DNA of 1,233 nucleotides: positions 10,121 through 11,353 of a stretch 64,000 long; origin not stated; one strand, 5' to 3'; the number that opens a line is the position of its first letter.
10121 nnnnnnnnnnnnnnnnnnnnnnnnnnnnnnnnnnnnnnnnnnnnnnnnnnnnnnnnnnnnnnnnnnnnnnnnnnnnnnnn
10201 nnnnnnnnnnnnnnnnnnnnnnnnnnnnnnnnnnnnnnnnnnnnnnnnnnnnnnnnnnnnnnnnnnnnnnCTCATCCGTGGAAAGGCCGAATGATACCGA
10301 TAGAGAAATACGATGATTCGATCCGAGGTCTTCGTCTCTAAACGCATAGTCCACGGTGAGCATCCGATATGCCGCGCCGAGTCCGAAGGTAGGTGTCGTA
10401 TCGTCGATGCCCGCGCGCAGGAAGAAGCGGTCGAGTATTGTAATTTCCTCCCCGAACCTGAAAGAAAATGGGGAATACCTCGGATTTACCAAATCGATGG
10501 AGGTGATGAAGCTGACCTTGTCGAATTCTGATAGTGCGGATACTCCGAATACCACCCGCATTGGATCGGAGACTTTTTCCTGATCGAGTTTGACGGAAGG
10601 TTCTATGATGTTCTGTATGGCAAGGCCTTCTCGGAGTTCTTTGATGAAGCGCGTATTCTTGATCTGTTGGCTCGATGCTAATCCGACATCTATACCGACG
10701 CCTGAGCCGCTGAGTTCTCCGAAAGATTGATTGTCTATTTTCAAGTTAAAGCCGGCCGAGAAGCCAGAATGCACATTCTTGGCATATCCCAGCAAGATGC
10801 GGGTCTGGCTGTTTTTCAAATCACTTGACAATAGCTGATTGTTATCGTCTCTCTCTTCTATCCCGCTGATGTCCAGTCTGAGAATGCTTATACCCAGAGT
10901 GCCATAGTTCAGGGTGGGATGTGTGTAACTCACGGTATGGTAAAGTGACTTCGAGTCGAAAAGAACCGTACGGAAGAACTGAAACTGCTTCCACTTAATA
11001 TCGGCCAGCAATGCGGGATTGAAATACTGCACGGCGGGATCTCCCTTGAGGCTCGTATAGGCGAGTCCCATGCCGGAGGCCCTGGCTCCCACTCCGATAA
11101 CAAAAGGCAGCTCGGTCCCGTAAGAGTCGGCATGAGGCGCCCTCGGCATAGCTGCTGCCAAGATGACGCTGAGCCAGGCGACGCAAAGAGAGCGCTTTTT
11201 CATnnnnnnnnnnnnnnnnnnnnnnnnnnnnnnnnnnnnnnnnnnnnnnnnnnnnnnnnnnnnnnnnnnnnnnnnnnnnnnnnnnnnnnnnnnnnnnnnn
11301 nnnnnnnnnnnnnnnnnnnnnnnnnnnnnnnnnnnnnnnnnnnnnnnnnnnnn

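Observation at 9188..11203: PorV/PorP-like FadL-type barrel fused to a roughly 400-aa TPR domain, translationally coupled to the cargo gene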

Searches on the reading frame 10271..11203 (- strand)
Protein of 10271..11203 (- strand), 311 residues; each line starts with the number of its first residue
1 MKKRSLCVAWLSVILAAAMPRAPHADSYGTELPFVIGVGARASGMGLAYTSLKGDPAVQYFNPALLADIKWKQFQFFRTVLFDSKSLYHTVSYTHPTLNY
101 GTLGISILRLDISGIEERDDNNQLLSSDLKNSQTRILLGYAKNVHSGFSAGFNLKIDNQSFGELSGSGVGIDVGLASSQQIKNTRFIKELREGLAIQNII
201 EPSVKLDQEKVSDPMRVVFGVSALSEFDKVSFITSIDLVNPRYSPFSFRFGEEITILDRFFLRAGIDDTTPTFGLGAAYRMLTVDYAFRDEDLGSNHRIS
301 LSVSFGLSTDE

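Call 39: search_protein_representatives(alignment_id=A2)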
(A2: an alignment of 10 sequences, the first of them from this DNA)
Query: 10 sequences, 311 profile positions. Proteins with E-value up to 0.001 (for the whole library): 10518; up to 1e-10: 4076; up to 1e-30: 316. The best 150 are listed.
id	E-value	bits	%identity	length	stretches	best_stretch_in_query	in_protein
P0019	2.1e-142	490.2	-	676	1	6-311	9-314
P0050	1.4e-138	477.6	-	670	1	5-310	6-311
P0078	1.4e-137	474.3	-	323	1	1-308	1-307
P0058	2.0e-129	447.5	-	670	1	6-311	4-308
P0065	1.4e-128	444.7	-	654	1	12-311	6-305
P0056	1.4e-125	434.9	-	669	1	9-311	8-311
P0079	2.2e-108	378.4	-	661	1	7-310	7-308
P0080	8.0e-104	363.4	-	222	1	11-223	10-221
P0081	1.6e-87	309.9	-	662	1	19-311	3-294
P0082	1.5e-80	287.0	-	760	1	8-310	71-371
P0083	2.4e-76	273.2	-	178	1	1-178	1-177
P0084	5.9e-71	255.5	-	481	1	7-311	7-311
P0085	1.1e-69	251.3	-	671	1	9-311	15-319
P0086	1.2e-68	247.8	-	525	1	137-310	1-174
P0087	3.2e-66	239.9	-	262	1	16-174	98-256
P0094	1.1e-57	211.9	-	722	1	11-311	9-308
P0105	8.2e-53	195.9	-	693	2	16-311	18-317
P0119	2.8e-50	187.5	-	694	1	7-309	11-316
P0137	9.2e-47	176.0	-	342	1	10-310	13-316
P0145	3.2e-45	170.9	-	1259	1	11-310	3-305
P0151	1.3e-44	168.9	-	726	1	9-311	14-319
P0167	2.8e-43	164.5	-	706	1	14-311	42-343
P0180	5.3e-42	160.3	-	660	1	1-311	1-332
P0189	2.0e-41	158.5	-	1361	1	11-307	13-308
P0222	5.2e-40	153.8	-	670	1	10-309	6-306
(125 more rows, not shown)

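Call 40: search_protein_families(library=pfam, proteins=[P0094, P0105, P0119, P0145, P0189, P0151, P0167, P0180, P0222, P0137], max_evalue=0.001)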
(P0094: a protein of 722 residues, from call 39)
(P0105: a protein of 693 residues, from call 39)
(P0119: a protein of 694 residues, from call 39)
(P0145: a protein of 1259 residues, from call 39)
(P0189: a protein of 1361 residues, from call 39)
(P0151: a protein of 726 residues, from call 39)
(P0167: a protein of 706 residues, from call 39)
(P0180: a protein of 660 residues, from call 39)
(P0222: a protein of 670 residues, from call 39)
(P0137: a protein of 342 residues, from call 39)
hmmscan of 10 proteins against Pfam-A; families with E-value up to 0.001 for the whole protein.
P0094 (722 aa): 9 families
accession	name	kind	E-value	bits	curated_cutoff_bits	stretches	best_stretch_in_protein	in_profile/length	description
PF07719.23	TPR_2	-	3.7e-27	92.6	27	1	670-699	5-34/34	Tetratricopeptide repeat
PF00515.34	TPR_1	-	1.3e-16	60.1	27.8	0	453-483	4-34/34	Tetratricopeptide repeat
PF13414.12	TPR_11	-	7.6e-15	54.8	26.8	1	675-702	3-30/42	TPR repeat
PF13432.12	TPR_16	-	2.3e-12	47.5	32.7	0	672-703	3-34/65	Tetratricopeptide repeat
PF13181.12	TPR_8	-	3.6e-11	42.7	25.7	0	667-699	2-34/34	Tetratricopeptide repeat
PF14559.12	TPR_19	-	9.2e-10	39.1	25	0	636-673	2-39/68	Tetratricopeptide repeat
PF13428.12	TPR_14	-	9.6e-10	38.6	23.5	0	669-703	4-38/44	Tetratricopeptide repeat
PF23914.1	TPR_CcmH_CycH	-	6.6e-05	23.2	42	0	669-701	124-156/158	Cytochrome c-type biogenesis protein H TPR domain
PF13431.12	TPR_17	-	0.0002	21.8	24.4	0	416-436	2-22/34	Tetratricopeptide repeat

P0105 (693 aa): 4 families
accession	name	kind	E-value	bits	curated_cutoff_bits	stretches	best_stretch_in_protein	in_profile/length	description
PF00515.34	TPR_1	-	7.8e-08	32.3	27.8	0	592-614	3-25/34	Tetratricopeptide repeat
PF07719.23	TPR_2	-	6e-07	29.5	27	0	387-420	1-34/34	Tetratricopeptide repeat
PF13428.12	TPR_14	-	2.2e-06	28.2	23.5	0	389-429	3-43/44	Tetratricopeptide repeat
PF14559.12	TPR_19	-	1.8e-05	25.4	25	0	357-430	2-68/68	Tetratricopeptide repeat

P0119 (694 aa): 7 families
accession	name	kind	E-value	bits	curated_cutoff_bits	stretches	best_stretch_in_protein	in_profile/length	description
PF07719.23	TPR_2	-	2.6e-11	43.2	27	0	636-668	2-34/34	Tetratricopeptide repeat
PF14559.12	TPR_19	-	9.1e-08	32.8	25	0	605-642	2-39/68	Tetratricopeptide repeat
PF03687.19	UPF0164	-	0.00016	21.1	21.4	1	37-86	44-93/325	Uncharacterised protein family (UPF0164)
PF03349.22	Toluene_X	-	0.00032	19.8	29.7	1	38-80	17-58/421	Outer membrane protein transport protein (OMPP1/FadL/TodX)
PF13174.12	TPR_6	-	0.00049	21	26.3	0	605-626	11-32/33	Tetratricopeptide repeat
PF00515.34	TPR_1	-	0.00063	19.9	27.8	0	636-668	2-34/34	Tetratricopeptide repeat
PF13428.12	TPR_14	-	0.00066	20.6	23.5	0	636-672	2-38/44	Tetratricopeptide repeat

P0145 (1259 aa): 8 families
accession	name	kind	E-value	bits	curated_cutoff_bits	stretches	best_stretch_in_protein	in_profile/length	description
PF07228.17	SpoIIE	-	3.4e-39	135.2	25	1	999-1177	1-174/192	Stage II sporulation protein E (SpoIIE)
PF07719.23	TPR_2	-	1.9e-19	68.6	27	1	604-634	4-34/34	Tetratricopeptide repeat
PF00672.30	HAMP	-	2.4e-11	44.2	25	1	890-939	3-52/53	HAMP domain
PF17203.10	sCache_3_2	-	2.1e-09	38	28.4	1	731-868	2-139/140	Single cache domain 3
PF00515.34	TPR_1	-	1.1e-08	34.9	27.8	0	606-634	6-34/34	Tetratricopeptide repeat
PF13428.12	TPR_14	-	3.8e-08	33.7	23.5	0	606-639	6-39/44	Tetratricopeptide repeat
PF13414.12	TPR_11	-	4.1e-08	33.2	26.8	0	612-637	5-30/42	TPR repeat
PF14559.12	TPR_19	-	2.2e-05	25.1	25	0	443-476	1-34/68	Tetratricopeptide repeat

P0189 (1361 aa): 32 families (the best 25 are shown)
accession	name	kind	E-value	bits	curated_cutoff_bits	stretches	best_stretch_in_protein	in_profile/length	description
PF13174.12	TPR_6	-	5.3e-86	278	26.3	2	1016-1047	1-32/33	Tetratricopeptide repeat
PF07719.23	TPR_2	-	3e-64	208.3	27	0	1017-1048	3-34/34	Tetratricopeptide repeat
PF13432.12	TPR_16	-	5.9e-54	180.5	32.7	2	989-1049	8-65/65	Tetratricopeptide repeat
PF00515.34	TPR_1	-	3.9e-51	169.3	27.8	1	755-784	4-33/34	Tetratricopeptide repeat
PF13428.12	TPR_14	-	1.1e-44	146.6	23.5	0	1016-1049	2-35/44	Tetratricopeptide repeat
PF14559.12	TPR_19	-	2.9e-43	146.5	25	2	468-522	5-56/68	Tetratricopeptide repeat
PF13424.12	TPR_12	-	3.9e-42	142.8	30.1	4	755-806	6-62/77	Tetratricopeptide repeat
PF13181.12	TPR_8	-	1.8e-37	124.8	25.7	0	754-784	3-33/34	Tetratricopeptide repeat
PF13525.12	YfiO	-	1.2e-33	117.1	25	5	983-1049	10-76/203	Outer membrane lipoprotein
PF12895.13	ANAPC3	-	1.5e-33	115.4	27.2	2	460-516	29-81/82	Anaphase-promoting complex, cyclosome, subunit 3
PF09976.15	TPR_21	-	2.4e-23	83.3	25.5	1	1177-1298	52-171/193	Tetratricopeptide repeat-like domain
PF13176.12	TPR_7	-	1.7e-21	74.9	27.9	0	979-1005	3-26/36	Tetratricopeptide repeat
PF24575.1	TPR_Slam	-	1.7e-19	70.6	35.2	0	1176-1219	59-99/104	Surface lipoprotein assembly modifier, N-terminal TPR repeats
PF25064.1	ARM_TT21_5th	-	1.5e-14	54.8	27.8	1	461-554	8-98/117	TT21 fifth ARM repeats domain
PF13371.12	TPR_9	-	7.4e-13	48.8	35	0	1136-1167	38-69/73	Tetratricopeptide repeat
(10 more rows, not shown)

P0151 (726 aa): 4 families
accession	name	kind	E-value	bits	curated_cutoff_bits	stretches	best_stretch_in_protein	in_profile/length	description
PF07719.23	TPR_2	-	1e-09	38.1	27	0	670-701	3-34/34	Tetratricopeptide repeat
PF00515.34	TPR_1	-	1.7e-08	34.4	27.8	0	670-701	3-34/34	Tetratricopeptide repeat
PF13428.12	TPR_14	-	2.9e-08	34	23.5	1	669-706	2-39/44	Tetratricopeptide repeat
PF13414.12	TPR_11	-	7.2e-05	22.8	26.8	0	677-704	3-30/42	TPR repeat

P0167 (706 aa): 6 families
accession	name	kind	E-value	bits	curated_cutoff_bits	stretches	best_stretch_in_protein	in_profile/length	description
PF07719.23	TPR_2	-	8.2e-15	54.1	27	0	650-680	4-34/34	Tetratricopeptide repeat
PF14559.12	TPR_19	-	6e-12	46.2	25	0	658-687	2-31/68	Tetratricopeptide repeat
PF13428.12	TPR_14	-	1.5e-09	38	23.5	0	648-684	2-38/44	Tetratricopeptide repeat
PF00515.34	TPR_1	-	7.7e-06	26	27.8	0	652-680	6-34/34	Tetratricopeptide repeat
PF14863.12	Alkyl_sulf_dimr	-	2.2e-05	25.3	26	0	375-424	72-121/139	Alkyl sulfatase dimerisation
PF13424.12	TPR_12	-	9e-05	23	30.1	0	382-444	13-76/77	Tetratricopeptide repeat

P0180 (660 aa): 12 families
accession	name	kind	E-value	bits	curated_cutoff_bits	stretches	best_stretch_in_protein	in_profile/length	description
PF07719.23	TPR_2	-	8e-18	63.5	27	2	552-584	2-34/34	Tetratricopeptide repeat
PF13414.12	TPR_11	-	9.6e-14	51.2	26.8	1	618-642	3-27/42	TPR repeat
PF13428.12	TPR_14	-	2.6e-09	37.3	23.5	0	552-591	2-41/44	Tetratricopeptide repeat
PF00515.34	TPR_1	-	5.7e-09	35.9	27.8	1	553-584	3-34/34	Tetratricopeptide repeat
PF23914.1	TPR_CcmH_CycH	-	3.2e-08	34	42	1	558-642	57-154/158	Cytochrome c-type biogenesis protein H TPR domain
PF13371.12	TPR_9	-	4.6e-08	33.4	35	0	552-589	30-67/73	Tetratricopeptide repeat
PF13729.12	TraF_2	-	1.6e-06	28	25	1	117-291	123-259/264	F plasmid transfer operon, TraF, protein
PF10579.15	Rapsyn_N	-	1.5e-05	25.4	23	0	449-477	7-35/80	Rapsyn N-terminal myristoylation and linker region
PF13174.12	TPR_6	-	8.9e-05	23.3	26.3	0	554-583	3-32/33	Tetratricopeptide repeat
PF04212.24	MIT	-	0.00017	22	30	0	513-549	25-61/66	MIT (microtubule interacting and transport) domain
PF13181.12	TPR_8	-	0.0004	20.8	25.7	0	554-584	4-34/34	Tetratricopeptide repeat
PF14853.12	Fis1_TPR_C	-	0.00049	20.7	25.3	0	554-585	4-35/53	Fis1 C-terminal tetratricopeptide repeat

P0222 (670 aa): 4 families
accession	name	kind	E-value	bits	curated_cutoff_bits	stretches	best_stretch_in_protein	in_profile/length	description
PF07719.23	TPR_2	-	1.7e-06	28.1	27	0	573-605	2-34/34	Tetratricopeptide repeat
PF00515.34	TPR_1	-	1.7e-06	28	27.8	0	614-644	2-32/34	Tetratricopeptide repeat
PF13414.12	TPR_11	-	0.00018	21.6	26.8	0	579-605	1-27/42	TPR repeat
PF13428.12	TPR_14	-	0.00049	21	23.5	0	457-481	4-28/44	Tetratricopeptide repeat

P0137 (342 aa): 0 families
